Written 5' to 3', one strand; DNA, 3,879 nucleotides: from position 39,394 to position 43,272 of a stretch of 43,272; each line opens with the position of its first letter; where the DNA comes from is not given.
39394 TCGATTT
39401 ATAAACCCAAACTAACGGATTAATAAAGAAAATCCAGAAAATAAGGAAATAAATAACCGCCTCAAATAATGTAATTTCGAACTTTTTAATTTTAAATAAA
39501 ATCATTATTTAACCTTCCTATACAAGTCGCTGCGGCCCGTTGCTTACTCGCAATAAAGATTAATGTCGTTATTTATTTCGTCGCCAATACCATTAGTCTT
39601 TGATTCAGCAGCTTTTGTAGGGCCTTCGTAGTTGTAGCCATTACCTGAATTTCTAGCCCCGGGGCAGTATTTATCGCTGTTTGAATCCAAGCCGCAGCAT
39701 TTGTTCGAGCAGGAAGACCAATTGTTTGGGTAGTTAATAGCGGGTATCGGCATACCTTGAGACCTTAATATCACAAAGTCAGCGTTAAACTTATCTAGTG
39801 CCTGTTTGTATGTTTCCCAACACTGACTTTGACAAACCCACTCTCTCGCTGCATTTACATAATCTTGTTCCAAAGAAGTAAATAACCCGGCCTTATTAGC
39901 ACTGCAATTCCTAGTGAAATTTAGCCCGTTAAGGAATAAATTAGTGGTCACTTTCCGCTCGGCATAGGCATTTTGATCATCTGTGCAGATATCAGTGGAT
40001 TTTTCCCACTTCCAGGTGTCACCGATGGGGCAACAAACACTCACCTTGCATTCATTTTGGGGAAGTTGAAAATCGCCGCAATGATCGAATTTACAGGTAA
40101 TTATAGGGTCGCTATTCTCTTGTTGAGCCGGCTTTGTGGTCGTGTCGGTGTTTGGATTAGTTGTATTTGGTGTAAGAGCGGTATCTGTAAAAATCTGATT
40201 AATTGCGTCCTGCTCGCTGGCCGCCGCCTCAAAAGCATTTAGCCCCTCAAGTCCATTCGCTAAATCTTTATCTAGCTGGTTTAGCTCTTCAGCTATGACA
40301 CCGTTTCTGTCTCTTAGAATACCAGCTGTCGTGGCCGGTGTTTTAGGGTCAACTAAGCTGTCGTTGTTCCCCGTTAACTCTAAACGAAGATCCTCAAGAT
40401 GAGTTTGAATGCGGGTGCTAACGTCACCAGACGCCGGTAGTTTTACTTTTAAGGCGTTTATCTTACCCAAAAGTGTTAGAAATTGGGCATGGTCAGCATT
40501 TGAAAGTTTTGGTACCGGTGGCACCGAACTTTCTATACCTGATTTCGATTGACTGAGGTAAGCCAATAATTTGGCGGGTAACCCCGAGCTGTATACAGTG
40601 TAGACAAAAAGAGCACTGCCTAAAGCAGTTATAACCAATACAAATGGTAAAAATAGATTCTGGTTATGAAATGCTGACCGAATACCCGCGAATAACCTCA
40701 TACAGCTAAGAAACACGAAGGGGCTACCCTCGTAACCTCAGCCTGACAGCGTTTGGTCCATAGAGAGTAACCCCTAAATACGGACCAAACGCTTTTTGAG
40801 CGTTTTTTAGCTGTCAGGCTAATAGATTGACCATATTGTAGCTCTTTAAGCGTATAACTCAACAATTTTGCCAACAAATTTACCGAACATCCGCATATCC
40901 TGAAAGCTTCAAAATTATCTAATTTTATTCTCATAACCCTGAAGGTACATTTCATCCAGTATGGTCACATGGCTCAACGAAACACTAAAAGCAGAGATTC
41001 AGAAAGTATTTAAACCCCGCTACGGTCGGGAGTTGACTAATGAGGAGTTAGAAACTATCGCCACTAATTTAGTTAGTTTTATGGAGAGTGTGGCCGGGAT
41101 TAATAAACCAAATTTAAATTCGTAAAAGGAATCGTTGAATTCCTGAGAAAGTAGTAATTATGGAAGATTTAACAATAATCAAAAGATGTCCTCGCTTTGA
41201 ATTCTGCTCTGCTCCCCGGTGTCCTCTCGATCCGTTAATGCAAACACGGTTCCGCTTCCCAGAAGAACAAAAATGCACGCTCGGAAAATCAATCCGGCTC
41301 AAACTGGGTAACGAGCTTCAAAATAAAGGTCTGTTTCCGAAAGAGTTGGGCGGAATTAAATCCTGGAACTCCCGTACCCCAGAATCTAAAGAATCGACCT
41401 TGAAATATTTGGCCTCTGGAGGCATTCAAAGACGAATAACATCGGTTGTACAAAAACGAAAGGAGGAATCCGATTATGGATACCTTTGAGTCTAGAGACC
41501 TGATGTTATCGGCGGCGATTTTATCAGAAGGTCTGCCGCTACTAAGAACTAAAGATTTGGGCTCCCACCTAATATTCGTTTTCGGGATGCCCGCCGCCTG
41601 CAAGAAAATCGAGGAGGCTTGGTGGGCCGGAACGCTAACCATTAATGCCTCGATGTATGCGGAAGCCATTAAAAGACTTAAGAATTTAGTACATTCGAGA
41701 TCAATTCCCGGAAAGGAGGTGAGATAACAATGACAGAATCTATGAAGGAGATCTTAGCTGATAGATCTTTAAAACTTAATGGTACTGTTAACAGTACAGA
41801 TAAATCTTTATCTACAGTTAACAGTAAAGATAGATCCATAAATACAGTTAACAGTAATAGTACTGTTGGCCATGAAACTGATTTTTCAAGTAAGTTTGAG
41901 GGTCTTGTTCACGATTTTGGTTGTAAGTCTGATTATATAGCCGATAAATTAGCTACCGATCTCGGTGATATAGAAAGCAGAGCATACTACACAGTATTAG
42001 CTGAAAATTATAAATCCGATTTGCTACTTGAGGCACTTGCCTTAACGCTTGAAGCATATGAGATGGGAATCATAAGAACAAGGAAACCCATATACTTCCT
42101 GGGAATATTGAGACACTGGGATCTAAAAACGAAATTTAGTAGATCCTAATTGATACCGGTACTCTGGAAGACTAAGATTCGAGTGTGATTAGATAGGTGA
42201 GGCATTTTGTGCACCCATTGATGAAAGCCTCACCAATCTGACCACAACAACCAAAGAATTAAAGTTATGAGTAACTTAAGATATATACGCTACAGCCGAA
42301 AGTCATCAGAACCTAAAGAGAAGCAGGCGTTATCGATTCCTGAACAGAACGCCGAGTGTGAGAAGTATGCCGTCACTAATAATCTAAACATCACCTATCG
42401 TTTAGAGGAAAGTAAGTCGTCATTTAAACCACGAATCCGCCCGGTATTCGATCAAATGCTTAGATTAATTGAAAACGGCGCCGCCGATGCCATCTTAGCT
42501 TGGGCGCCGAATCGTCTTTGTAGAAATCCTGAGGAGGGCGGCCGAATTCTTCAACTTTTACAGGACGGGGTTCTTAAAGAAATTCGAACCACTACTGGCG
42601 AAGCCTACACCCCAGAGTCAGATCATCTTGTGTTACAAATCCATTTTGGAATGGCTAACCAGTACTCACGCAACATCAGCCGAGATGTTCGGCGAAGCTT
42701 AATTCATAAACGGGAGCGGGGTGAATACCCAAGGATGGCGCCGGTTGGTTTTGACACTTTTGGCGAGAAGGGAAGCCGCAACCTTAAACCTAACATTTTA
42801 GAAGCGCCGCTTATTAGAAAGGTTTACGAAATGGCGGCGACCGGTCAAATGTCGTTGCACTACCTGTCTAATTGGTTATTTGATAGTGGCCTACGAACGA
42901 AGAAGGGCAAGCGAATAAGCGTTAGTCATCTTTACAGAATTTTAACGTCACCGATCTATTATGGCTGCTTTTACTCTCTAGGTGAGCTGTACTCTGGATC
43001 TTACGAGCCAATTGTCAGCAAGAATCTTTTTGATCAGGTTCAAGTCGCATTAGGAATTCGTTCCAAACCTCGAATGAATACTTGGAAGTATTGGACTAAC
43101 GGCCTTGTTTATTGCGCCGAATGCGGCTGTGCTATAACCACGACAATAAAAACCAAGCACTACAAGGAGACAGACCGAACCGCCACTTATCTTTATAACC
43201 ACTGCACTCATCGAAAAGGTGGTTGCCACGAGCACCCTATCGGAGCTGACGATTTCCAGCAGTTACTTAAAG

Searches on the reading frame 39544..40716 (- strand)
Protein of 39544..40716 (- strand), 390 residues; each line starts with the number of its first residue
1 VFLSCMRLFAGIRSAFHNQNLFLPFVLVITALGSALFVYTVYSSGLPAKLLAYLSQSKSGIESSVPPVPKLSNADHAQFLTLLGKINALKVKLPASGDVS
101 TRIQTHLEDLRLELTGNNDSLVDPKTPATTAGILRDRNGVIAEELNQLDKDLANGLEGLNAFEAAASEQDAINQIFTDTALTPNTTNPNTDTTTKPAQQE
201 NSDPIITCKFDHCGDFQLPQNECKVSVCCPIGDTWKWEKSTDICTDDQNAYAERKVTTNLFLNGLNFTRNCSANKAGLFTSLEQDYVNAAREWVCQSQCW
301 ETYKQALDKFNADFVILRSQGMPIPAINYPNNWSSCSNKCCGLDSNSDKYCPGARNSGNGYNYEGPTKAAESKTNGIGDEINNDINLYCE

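Call 3: search_protein_families(library=pfam, proteins=[window:39544-40716:-], max_evalue=1)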
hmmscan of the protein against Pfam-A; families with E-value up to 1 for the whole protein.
window:39544-40716:- (390 aa): 2 families
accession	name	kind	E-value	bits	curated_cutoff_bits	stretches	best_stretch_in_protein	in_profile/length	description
PF12354.14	Internalin_N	-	0.034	14.5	24.1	1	171-182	11-22/44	Bacterial adhesion/invasion protein N terminal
PF13024.11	DUF3884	-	0.12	12.4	21.7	1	279-306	23-44/73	Protein of unknown function (DUF3884)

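Call 4: search_protein_families(library=padloc, proteins=[window:39544-40716:-], max_evalue=1)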
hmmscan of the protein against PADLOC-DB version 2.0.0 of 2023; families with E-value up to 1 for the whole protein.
window:39544-40716:- (390 aa): 0 families

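Call 5: search_protein_families(library=ncbifam, proteins=[window:39544-40716:-], max_evalue=1)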
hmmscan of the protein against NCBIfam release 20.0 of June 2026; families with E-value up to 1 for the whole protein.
window:39544-40716:- (390 aa): 0 families

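Call 109: search_protein_families(library=phrogs, proteins=[window:39544-40716:-], max_evalue=0.01)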
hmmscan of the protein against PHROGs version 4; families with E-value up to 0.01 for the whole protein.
window:39544-40716:- (390 aa): 0 families

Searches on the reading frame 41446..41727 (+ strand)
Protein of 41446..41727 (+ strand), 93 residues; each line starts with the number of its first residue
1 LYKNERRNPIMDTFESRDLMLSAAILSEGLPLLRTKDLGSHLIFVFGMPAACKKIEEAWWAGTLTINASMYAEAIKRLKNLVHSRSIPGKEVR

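Call 3: search_protein_families(library=pfam, proteins=[window:41446-41727:+], max_evalue=1)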
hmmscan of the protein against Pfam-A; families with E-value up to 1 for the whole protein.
window:41446-41727:+ (93 aa): 1 family
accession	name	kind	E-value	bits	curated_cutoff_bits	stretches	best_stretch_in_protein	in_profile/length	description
PF18903.5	DUF5659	-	0.14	12.5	23.6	1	12-82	2-73/75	Domain of unknown function (DUF5659)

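Call 109: search_protein_families(library=phrogs, proteins=[window:41446-41727:+], max_evalue=0.01)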
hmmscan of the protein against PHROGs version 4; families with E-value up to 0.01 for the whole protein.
window:41446-41727:+ (93 aa): 0 families

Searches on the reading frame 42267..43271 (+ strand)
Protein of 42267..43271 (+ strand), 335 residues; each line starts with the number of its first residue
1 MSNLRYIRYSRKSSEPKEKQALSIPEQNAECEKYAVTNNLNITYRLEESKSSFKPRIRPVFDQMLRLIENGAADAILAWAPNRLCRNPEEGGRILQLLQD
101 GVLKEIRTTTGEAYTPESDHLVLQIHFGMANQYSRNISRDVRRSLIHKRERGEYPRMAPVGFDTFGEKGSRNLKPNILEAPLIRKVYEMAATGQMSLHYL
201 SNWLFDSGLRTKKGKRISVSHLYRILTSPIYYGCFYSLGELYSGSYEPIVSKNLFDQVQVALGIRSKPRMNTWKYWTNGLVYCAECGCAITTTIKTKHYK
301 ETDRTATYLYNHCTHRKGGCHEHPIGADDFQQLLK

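Call 109: search_protein_families(library=phrogs, proteins=[window:42267-43271:+], max_evalue=0.01)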
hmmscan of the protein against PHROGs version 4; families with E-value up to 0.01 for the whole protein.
window:42267-43271:+ (335 aa): 2 families
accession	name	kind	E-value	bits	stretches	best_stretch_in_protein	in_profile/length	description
phrog_95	-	integration and excision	3.3e-55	188.9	1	3-332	87-427/651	integrase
phrog_125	-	DNA, RNA and nucleotide metabolism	1.5e-10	42.1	1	4-227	20-201/254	DNA invertase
